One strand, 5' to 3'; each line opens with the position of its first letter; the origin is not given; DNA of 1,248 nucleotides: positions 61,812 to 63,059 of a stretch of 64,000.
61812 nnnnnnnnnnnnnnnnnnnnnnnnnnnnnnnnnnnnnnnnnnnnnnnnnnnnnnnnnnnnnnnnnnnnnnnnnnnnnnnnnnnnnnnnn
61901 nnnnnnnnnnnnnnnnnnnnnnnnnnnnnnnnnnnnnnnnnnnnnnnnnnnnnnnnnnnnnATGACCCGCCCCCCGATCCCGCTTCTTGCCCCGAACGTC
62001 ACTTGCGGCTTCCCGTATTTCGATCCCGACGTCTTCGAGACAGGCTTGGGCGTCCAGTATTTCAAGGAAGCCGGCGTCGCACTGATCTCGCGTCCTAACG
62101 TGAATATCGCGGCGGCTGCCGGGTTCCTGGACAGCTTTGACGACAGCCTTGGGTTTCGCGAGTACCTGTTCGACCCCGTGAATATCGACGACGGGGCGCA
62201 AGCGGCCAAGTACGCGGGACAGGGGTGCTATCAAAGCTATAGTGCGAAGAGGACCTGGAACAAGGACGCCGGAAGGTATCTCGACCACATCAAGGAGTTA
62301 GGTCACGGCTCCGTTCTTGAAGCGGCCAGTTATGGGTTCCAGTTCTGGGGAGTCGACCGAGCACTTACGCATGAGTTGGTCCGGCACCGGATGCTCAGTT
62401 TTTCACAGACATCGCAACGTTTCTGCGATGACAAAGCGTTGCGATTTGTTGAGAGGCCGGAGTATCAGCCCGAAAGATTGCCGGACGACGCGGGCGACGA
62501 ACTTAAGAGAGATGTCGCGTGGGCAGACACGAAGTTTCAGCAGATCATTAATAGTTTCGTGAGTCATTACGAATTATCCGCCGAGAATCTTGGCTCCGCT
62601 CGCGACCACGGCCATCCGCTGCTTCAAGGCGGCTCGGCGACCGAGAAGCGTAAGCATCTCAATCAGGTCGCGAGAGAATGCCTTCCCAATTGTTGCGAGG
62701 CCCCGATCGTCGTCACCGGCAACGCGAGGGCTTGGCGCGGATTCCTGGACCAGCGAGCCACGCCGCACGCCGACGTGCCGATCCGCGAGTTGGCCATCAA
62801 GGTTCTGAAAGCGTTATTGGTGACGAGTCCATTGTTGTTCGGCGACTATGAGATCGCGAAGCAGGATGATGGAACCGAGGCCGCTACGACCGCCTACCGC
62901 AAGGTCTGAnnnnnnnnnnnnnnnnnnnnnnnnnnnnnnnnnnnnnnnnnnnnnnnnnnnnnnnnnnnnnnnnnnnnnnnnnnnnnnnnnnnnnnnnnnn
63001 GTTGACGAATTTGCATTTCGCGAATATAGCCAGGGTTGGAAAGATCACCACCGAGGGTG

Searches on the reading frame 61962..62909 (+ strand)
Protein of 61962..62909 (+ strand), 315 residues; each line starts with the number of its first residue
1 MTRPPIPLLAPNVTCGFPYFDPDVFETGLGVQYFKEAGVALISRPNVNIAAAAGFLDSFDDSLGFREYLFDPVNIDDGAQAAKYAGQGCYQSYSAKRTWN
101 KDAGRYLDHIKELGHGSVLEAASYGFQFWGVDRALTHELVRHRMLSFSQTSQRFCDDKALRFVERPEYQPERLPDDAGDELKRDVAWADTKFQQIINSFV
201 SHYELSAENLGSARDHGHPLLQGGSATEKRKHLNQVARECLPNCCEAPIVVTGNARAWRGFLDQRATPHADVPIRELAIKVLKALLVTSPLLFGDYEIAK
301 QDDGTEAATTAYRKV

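Call 50: find_encoding_contigs(protein=window:61962-62909:+, flank=10000, max_places=3)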
Protein window:61962-62909:+ (315 aa): 4 contigs read that carry it; 3 places shown.
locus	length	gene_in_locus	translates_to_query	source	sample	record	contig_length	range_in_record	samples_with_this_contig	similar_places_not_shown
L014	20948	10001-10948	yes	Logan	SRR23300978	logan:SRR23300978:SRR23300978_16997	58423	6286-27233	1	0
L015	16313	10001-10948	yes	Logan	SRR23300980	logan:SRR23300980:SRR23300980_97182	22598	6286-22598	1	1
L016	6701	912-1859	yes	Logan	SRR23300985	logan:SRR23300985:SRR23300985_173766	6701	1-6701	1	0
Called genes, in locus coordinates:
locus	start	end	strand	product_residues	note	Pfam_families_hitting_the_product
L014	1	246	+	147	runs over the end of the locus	-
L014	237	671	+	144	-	-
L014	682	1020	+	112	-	-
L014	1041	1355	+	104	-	-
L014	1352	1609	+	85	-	-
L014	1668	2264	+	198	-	PF00929:RNase_T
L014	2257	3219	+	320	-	PF07505:DUF5131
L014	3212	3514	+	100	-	-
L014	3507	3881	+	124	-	-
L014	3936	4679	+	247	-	-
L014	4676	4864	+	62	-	-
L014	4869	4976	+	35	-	-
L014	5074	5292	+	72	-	-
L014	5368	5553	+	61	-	-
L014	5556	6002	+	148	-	PF01503:PRA-PH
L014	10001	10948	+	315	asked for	PF02511:Thy1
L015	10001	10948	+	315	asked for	PF02511:Thy1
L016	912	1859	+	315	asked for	PF02511:Thy1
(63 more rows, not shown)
